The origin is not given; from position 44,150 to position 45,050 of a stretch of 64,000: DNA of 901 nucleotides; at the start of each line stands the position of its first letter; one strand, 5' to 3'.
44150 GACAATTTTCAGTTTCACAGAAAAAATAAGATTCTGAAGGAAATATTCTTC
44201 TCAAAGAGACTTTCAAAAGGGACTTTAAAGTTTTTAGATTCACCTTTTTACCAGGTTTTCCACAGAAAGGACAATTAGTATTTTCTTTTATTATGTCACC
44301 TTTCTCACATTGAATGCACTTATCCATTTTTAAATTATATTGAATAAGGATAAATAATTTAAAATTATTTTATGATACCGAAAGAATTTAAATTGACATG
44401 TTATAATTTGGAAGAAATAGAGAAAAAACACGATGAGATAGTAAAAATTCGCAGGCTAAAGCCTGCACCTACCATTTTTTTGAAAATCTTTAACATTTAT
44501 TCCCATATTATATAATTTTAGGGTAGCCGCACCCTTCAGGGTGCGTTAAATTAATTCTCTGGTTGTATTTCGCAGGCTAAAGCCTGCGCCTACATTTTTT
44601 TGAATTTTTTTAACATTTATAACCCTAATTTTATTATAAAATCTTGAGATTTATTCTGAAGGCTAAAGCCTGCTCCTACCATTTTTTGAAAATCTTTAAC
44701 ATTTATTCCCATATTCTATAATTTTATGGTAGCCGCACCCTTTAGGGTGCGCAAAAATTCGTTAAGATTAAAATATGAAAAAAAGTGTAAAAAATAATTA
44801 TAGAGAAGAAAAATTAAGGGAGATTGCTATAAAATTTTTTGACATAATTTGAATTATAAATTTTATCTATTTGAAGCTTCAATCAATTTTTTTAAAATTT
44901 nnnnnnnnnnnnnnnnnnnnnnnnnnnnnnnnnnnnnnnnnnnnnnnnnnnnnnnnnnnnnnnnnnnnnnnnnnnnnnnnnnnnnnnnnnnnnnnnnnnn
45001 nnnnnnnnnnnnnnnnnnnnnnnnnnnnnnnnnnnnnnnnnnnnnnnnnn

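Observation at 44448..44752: Structured ~100-nt intergenic repeat family (MITE/REP-like or small-RNA gene family), three tandem copies plus an inverted partial copy at 28566-28648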

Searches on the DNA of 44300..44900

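Call 45: search_rna_families(source=window, start=44300, end=44900, threshold=evalue, max_evalue=10)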
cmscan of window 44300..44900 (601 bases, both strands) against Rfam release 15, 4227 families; matches with E-value up to 10: 9.
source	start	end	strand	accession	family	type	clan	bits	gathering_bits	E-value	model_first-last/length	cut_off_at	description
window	44566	44680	+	RF00920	MIR444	Gene; miRNA;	-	20.3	110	0.15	1-116/116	no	MIR444 microRNA precursor family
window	44353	44391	-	RF04355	Plastid-atpF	Intron;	-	19.7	52.5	6.1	1-53/53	no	Plastid-atpF group II-D1 intron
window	44565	44658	-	RF02316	TtnuHACA9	Gene; snRNA; snoRNA; HACA-box;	-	18.1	100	2.9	1-135/135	no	Tetrahymena snoRNA TtnuHACA9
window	44483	44548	+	RF04181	rteR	Gene; sRNA;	-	18.1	72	4.5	1-84/84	no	rteR sRNA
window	44442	44498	-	RF02419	Spd-sr37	Gene; sRNA;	-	17.4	45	2.5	1-67/67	no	Streptococcus sRNA Spd-sr37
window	44629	44661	+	RF00979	mir-553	Gene; miRNA;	-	16.2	82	4.9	1-62/62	no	mir-553 microRNA precursor family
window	44692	44795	-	RF00884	MIR815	Gene; miRNA;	-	16.1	63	4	1-81/81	no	MIR815 microRNA precursor family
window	44499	44527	+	RF01350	CRISPR-DR41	Gene; CRISPR;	-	15.7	36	4.7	1-29/29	no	CRISPR RNA direct repeat element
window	44552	44601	+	RF02399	NsiR1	Gene; sRNA;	-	13.1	39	9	1-60/60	no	Nitrogen stress-induced RNA 1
